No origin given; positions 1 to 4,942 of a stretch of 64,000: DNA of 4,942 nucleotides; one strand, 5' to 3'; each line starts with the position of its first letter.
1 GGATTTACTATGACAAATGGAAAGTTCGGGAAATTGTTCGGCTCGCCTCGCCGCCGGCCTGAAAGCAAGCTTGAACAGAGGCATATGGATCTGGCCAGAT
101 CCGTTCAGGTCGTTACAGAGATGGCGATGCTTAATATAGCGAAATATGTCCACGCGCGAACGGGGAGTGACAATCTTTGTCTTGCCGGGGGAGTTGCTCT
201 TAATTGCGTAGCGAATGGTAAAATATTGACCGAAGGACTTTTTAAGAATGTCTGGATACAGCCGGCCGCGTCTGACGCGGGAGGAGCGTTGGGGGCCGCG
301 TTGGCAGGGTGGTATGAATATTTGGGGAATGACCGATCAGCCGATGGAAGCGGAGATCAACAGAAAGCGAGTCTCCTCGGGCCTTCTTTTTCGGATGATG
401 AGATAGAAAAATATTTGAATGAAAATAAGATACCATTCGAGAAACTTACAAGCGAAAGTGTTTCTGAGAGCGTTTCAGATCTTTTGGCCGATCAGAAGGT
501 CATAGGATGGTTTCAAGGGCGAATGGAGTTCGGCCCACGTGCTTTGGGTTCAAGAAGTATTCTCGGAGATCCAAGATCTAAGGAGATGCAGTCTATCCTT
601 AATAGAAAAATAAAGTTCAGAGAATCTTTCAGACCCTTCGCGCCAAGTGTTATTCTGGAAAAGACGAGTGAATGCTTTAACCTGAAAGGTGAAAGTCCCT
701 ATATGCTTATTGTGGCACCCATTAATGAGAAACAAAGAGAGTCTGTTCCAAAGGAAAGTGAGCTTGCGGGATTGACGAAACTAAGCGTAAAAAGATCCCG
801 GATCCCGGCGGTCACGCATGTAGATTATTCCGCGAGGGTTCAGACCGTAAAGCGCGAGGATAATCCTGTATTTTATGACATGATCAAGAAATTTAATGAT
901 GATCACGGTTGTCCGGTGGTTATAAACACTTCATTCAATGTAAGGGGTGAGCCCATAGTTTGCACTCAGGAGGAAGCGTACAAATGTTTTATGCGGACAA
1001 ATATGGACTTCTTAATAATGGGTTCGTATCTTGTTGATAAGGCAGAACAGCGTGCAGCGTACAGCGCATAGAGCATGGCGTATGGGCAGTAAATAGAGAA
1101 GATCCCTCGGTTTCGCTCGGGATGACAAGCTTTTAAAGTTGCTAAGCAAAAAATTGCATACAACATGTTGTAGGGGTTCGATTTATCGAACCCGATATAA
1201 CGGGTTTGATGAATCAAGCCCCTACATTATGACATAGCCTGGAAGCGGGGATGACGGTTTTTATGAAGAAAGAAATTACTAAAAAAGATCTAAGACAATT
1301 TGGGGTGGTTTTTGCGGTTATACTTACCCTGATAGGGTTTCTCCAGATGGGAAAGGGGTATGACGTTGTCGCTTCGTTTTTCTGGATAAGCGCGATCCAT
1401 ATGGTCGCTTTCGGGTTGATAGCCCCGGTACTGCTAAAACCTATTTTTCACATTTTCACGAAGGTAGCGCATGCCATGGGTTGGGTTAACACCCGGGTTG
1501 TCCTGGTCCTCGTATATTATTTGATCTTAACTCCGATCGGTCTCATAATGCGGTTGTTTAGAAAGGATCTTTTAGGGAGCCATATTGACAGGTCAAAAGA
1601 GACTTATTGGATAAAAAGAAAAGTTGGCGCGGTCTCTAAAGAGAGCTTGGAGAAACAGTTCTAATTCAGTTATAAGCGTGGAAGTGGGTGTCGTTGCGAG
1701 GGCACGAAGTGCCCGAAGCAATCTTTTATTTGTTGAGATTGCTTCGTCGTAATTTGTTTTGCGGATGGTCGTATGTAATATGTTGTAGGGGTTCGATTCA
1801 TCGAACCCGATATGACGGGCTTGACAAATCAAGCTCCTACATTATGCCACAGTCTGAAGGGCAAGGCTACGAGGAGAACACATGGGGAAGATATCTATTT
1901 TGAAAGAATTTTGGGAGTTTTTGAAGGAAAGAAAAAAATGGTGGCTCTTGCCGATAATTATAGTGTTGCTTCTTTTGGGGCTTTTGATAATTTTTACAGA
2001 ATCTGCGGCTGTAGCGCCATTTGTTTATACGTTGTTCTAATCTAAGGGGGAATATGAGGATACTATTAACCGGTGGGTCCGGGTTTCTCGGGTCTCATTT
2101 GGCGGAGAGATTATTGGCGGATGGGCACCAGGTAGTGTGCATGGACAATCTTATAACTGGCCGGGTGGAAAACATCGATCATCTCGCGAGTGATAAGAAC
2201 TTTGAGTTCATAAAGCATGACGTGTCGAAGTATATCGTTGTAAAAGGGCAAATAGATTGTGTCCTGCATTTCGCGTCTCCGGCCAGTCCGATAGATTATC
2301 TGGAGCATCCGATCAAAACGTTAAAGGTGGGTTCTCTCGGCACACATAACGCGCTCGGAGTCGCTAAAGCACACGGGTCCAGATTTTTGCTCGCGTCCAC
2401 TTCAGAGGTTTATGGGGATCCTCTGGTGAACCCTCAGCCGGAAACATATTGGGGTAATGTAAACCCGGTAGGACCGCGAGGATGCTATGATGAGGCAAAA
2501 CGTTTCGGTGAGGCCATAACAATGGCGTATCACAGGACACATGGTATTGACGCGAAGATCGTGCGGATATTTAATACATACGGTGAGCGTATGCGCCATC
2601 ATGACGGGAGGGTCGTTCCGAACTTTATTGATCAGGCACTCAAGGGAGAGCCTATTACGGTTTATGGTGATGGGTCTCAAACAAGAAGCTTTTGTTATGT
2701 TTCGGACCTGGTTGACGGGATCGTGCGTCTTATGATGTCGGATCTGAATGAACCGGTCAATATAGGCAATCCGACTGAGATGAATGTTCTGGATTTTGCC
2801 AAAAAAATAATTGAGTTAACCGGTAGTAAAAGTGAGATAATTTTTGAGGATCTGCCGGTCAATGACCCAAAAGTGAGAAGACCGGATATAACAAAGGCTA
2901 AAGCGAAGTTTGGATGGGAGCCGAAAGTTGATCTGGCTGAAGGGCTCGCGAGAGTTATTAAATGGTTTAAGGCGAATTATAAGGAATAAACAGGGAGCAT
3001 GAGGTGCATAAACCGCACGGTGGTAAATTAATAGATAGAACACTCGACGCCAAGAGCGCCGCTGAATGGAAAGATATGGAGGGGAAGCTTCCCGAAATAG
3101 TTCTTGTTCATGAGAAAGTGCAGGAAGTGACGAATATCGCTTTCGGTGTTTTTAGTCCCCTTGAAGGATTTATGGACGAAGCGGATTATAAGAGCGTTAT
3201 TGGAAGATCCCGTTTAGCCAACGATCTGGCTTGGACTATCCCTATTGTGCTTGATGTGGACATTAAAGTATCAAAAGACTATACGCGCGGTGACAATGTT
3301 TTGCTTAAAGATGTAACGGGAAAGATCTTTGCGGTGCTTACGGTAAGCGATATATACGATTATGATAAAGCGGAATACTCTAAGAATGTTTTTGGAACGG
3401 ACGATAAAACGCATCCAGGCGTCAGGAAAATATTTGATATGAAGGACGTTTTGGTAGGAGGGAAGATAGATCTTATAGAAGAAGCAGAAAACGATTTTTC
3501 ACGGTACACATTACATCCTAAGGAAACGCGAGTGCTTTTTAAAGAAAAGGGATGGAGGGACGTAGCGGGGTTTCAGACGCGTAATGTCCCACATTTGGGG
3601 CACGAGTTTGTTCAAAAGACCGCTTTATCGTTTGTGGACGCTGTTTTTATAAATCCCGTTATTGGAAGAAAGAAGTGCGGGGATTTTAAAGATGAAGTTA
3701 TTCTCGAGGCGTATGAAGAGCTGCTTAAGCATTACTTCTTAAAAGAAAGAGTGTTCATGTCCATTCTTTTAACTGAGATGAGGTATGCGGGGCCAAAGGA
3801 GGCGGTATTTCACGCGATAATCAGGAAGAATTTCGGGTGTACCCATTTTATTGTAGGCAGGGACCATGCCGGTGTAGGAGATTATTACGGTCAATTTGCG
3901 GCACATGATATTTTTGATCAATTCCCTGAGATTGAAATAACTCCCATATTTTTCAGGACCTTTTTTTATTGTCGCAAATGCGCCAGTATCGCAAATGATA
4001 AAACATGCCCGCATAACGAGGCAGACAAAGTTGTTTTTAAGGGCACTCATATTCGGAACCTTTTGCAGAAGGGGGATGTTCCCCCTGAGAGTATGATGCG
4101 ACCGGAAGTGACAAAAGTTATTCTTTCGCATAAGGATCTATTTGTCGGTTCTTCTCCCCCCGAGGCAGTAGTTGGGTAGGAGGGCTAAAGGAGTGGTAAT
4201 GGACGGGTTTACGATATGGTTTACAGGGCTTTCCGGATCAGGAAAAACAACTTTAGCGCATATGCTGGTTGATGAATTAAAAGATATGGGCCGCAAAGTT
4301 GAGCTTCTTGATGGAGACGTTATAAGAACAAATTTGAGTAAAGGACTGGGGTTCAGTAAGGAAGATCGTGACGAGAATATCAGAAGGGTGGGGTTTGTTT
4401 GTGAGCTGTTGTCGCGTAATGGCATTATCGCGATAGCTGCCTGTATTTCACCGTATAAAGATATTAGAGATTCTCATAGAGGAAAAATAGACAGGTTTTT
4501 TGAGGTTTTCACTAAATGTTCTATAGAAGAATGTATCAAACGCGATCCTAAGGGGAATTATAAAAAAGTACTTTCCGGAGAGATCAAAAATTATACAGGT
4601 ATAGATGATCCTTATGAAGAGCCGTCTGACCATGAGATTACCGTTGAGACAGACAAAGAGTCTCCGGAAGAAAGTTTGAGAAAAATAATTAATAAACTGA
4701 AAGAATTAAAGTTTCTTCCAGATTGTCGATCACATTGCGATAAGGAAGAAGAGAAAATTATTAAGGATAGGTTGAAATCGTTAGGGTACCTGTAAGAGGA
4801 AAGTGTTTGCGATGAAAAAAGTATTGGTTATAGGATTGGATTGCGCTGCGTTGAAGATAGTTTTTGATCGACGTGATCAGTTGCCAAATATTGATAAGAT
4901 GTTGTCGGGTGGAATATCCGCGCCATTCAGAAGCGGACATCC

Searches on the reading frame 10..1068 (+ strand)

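Call 76: search_protein_families(library=pfam, proteins=[window:10-1068:+], max_evalue=0.0001)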
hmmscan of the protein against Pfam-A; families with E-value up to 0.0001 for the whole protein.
window:10-1068:+ (353 aa): 2 families
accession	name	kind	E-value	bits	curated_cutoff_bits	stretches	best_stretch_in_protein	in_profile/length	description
PF16861.10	Carbam_trans_C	-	4.3e-74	248.1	27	1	157-344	2-170/170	Carbamoyltransferase C-terminus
PF02543.21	Carbam_trans_N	-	7.4e-26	91.8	24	1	1-98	250-346/346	Carbamoyltransferase N-terminus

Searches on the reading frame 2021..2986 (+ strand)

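Call 76: search_protein_families(library=pfam, proteins=[window:2021-2986:+], max_evalue=0.0001)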
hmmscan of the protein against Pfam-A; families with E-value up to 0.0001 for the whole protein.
window:2021-2986:+ (322 aa): 6 families
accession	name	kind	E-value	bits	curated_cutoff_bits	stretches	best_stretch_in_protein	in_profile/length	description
PF16363.11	GDP_Man_Dehyd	-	1.4e-54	186.3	27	1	15-311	1-331/332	GDP-mannose 4,6 dehydratase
PF01370.27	Epimerase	-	2.9e-52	177.9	20.9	1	14-249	1-240/240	NAD dependent epimerase/dehydratase family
PF04321.23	RmlD_sub_bind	-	8.8e-14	51.7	27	1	12-271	1-235/287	RmlD substrate binding domain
PF01073.25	3Beta_HSD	-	6.2e-10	39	22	1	16-235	2-226/280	3-beta hydroxysteroid dehydrogenase/isomerase family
PF02719.21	Polysacc_synt_2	-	4.2e-08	33.2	20.2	1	151-272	133-252/293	Polysaccharide biosynthesis protein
PF07993.18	NAD_binding_4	-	8.7e-08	32.1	20.1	0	16-40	1-28/258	Male sterility protein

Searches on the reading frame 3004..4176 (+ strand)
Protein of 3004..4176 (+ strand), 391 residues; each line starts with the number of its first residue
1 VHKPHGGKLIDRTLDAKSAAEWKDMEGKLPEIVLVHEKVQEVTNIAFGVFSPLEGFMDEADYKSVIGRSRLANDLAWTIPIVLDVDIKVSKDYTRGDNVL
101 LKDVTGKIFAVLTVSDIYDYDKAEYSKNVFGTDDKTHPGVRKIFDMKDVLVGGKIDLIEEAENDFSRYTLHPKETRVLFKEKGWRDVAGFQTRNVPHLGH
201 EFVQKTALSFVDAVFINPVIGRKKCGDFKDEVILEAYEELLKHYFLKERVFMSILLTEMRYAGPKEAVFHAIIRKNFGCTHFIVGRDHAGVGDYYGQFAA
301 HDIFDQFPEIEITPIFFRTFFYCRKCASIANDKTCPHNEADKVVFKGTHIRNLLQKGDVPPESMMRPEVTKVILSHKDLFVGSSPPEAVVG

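Call 76: search_protein_families(library=pfam, proteins=[window:3004-4176:+], max_evalue=0.0001)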
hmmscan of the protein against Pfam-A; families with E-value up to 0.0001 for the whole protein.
window:3004-4176:+ (391 aa): 2 families
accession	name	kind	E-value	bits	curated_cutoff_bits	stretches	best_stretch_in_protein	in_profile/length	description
PF01747.23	ATP-sulfurylase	-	2.8e-88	295.3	24.3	1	167-375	2-211/212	ATP-sulfurylase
PF14306.12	PUA_2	-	2.2e-51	174.1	27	1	3-159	2-158/159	PUA-like domain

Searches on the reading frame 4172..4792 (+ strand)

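Call 76: search_protein_families(library=pfam, proteins=[window:4172-4792:+], max_evalue=0.0001)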
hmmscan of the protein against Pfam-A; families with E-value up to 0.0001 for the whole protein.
window:4172-4792:+ (207 aa): 4 families
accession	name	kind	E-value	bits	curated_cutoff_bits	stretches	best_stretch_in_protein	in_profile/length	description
PF01583.26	APS_kinase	-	3.3e-58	196.5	21.1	1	12-158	2-151/152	Adenylylsulphate kinase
PF13614.12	AAA_31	-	8e-07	29.6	27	1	22-134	12-84/177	AAA domain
PF13671.12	AAA_33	-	3e-06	28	27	1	15-66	2-48/143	AAA domain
PF01656.29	CbiA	-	1.4e-05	25.5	25.4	1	20-82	7-67/125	CobQ/CobB/MinD/ParA nucleotide binding domain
